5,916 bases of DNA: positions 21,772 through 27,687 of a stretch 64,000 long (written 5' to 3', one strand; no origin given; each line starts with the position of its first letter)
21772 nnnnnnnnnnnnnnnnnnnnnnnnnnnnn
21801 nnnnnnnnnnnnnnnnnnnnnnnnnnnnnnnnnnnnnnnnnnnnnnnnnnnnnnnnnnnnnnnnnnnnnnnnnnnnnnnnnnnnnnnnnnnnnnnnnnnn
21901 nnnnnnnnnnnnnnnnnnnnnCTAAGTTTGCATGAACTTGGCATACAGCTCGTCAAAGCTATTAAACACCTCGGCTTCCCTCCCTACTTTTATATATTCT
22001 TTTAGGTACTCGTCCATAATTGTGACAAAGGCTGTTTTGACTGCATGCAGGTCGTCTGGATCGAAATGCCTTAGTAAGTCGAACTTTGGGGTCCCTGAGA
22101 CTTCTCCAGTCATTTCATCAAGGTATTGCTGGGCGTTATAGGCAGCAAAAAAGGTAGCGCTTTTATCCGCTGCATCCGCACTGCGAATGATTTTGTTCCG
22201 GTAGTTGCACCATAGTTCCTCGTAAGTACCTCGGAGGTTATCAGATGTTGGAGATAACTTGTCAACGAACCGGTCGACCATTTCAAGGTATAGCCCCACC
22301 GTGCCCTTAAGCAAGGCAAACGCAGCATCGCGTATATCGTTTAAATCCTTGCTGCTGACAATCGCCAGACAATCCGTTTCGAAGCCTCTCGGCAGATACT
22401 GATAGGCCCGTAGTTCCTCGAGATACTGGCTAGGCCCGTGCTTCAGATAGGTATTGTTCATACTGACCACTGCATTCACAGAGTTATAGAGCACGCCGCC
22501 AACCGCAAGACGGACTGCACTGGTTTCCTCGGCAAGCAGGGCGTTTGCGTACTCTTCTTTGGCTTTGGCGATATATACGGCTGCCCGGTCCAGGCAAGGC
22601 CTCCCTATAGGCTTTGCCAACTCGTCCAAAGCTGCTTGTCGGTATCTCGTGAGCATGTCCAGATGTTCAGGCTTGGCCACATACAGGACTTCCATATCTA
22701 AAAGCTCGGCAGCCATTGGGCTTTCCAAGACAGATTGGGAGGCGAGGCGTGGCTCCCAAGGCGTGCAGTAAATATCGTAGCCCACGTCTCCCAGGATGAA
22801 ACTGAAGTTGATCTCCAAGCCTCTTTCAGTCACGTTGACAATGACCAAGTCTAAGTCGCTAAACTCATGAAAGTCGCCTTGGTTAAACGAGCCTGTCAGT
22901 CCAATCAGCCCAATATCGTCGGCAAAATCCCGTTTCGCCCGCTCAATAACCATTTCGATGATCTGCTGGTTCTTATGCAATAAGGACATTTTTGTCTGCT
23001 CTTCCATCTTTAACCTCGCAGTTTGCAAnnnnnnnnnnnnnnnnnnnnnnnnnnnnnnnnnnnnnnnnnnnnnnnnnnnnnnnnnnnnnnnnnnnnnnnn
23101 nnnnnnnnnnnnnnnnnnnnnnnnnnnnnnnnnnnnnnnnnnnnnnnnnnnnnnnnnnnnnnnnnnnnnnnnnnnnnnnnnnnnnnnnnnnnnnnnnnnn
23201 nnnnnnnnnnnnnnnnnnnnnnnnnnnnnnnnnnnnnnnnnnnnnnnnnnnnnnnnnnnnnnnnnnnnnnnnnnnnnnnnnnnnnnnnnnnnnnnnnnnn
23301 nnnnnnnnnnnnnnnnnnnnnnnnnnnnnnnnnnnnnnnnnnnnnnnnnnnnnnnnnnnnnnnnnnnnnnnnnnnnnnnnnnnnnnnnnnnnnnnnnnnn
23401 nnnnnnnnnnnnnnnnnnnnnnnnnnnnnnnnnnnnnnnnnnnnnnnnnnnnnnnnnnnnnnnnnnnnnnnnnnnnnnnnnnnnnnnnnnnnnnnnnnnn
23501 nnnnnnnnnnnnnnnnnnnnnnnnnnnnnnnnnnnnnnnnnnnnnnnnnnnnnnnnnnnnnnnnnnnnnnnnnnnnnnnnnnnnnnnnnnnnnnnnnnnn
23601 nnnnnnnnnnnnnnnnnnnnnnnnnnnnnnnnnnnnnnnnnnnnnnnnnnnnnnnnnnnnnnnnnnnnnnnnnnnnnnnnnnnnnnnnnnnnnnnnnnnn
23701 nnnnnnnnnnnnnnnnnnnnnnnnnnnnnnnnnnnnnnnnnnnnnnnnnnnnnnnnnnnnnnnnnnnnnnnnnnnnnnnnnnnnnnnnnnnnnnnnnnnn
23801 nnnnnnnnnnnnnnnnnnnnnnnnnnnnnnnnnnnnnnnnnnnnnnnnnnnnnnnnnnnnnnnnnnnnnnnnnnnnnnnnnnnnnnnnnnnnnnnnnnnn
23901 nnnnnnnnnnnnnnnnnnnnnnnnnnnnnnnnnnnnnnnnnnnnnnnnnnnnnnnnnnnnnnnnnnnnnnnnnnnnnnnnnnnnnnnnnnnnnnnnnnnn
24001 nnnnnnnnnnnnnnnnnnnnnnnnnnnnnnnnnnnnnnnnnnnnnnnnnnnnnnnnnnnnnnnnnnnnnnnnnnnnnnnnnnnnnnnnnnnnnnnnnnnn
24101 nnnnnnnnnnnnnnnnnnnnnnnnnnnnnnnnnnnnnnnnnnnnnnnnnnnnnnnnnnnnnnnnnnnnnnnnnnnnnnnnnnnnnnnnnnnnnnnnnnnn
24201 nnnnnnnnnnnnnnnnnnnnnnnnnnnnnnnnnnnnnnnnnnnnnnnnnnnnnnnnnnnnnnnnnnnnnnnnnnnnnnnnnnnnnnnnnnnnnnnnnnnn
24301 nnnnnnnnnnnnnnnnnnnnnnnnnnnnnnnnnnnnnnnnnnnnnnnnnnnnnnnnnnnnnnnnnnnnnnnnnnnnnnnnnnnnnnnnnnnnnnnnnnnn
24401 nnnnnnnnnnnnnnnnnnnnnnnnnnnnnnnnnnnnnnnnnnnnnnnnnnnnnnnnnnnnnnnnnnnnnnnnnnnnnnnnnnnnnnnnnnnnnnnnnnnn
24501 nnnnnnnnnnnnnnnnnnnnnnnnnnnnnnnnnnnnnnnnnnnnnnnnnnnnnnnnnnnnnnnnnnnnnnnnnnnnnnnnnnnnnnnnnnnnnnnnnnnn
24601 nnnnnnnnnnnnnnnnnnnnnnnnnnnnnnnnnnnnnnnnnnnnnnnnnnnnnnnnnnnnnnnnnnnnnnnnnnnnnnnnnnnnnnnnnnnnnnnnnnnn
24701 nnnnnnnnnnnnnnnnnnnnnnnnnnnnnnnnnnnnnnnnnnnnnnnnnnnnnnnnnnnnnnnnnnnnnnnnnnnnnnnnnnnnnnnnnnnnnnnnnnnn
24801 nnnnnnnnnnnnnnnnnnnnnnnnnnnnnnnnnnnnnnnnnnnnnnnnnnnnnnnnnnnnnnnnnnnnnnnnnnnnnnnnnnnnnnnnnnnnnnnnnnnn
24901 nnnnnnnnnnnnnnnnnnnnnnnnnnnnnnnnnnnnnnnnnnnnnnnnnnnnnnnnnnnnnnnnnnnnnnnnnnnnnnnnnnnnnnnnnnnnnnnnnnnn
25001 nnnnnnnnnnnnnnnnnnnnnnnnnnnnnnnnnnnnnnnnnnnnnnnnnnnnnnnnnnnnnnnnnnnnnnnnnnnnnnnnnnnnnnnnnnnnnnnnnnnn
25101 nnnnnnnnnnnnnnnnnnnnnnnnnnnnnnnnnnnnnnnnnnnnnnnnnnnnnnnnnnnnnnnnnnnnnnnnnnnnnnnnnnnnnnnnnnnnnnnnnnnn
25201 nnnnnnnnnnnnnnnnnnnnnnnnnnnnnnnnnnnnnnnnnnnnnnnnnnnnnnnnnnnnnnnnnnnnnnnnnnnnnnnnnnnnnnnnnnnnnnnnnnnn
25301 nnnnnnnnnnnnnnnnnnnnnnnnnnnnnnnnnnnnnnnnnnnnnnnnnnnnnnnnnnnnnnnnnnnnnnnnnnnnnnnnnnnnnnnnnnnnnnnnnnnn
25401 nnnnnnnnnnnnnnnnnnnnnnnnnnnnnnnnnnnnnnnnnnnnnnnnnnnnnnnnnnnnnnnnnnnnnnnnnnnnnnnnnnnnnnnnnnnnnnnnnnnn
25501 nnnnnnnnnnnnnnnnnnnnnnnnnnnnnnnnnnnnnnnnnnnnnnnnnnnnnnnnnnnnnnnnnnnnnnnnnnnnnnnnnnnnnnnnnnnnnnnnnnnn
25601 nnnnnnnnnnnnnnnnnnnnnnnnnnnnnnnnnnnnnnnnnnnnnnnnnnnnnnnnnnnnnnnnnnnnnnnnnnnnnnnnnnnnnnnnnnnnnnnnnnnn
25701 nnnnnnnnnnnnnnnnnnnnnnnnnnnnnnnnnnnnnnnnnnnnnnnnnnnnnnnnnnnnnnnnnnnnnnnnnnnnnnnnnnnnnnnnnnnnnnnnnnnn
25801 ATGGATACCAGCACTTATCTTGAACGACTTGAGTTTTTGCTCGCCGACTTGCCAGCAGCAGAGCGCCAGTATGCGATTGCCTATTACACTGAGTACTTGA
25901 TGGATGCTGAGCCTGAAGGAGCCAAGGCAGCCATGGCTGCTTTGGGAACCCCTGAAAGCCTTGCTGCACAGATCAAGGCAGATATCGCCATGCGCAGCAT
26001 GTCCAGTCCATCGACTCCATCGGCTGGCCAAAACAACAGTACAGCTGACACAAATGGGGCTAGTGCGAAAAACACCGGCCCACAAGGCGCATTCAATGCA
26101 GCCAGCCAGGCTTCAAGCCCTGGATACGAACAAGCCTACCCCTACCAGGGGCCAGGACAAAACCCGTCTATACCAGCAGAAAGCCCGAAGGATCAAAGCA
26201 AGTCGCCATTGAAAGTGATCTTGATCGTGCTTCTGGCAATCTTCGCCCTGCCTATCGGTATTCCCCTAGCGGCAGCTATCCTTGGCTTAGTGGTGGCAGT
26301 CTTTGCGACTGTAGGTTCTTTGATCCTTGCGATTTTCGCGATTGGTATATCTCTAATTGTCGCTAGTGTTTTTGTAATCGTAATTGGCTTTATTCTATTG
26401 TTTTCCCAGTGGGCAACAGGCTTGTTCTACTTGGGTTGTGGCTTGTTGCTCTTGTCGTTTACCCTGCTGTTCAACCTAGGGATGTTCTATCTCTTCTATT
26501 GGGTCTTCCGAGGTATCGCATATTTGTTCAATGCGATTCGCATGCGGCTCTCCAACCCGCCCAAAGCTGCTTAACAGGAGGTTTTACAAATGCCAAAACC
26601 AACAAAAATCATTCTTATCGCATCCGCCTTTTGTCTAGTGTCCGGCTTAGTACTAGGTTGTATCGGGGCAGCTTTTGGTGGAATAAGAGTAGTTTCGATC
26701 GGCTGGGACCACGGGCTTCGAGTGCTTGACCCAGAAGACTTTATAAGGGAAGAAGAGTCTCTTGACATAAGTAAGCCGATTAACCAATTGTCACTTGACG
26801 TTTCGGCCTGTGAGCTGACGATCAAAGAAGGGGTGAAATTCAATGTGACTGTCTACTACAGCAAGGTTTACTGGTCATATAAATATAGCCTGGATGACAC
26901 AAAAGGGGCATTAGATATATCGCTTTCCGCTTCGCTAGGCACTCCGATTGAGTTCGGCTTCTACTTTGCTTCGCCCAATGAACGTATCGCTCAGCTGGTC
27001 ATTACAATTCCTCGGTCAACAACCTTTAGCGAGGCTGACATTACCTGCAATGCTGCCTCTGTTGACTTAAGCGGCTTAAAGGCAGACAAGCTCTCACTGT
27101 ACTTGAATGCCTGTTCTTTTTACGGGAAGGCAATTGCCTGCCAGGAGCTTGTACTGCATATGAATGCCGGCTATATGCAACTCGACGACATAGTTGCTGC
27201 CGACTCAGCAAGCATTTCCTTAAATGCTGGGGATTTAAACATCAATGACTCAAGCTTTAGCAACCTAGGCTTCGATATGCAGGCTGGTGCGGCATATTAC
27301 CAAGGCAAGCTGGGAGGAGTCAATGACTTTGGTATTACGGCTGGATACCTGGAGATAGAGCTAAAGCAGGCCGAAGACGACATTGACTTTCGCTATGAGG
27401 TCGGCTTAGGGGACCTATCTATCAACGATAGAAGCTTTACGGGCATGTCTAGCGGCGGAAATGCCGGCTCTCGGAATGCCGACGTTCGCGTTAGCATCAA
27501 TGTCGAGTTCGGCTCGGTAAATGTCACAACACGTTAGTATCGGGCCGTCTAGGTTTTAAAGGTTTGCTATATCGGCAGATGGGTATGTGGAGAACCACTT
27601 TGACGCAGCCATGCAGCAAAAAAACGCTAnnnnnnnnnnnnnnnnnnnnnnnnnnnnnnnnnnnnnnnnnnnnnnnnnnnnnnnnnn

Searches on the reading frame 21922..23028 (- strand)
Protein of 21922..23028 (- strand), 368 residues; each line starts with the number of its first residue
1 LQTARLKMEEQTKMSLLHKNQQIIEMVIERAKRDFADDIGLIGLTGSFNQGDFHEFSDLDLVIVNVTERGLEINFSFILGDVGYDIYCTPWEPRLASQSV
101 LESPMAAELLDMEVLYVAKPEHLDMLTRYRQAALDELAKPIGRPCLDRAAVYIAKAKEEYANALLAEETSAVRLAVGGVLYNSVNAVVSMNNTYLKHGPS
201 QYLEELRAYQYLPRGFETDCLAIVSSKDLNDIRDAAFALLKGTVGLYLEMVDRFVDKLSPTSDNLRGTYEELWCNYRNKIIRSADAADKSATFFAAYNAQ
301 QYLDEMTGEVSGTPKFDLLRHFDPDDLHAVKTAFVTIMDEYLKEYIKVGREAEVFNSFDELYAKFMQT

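Call 5: search_protein_families(library=pfam, proteins=[window:21922-23028:-], max_evalue=0.001)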
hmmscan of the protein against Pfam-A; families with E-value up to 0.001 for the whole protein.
window:21922-23028:- (368 aa): 1 family
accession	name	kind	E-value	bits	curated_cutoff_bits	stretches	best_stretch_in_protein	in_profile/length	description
PF01909.29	NTP_transf_2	-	9e-05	23.2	21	1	26-64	3-39/93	Nucleotidyltransferase domain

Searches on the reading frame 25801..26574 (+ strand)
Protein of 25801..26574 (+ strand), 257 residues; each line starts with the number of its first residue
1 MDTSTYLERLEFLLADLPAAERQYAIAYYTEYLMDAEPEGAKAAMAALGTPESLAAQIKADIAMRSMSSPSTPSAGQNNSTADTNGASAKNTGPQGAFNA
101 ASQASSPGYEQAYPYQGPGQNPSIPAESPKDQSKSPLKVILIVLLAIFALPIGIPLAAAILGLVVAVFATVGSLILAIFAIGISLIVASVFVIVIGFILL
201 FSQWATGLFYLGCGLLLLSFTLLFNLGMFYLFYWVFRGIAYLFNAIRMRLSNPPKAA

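Call 5: search_protein_families(library=pfam, proteins=[window:25801-26574:+], max_evalue=0.001)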
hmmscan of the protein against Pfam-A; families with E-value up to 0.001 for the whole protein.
window:25801-26574:+ (257 aa): 1 family
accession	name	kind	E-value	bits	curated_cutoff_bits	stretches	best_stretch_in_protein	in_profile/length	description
PF22564.2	HAAS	-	3.3e-08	34.2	27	1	5-57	1-55/55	HAAS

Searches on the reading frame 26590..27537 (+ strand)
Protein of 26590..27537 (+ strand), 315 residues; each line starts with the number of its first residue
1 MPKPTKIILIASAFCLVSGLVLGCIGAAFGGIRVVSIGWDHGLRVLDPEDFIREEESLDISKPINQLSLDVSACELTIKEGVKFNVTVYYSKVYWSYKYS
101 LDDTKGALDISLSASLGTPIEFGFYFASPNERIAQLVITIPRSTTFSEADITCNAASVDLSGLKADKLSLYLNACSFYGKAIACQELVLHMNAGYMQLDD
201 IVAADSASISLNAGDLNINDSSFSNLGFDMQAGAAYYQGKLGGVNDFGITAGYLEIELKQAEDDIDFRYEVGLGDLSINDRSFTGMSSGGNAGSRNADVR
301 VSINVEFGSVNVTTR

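Call 5: search_protein_families(library=pfam, proteins=[window:26590-27537:+], max_evalue=0.001)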
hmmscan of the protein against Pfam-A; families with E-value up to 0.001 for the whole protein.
window:26590-27537:+ (315 aa): 1 family
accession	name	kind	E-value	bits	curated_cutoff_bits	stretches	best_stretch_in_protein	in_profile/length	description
PF13349.12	DUF4097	-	3.8e-14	53.1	22.9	1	64-312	1-246/247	Toastrack DUF4097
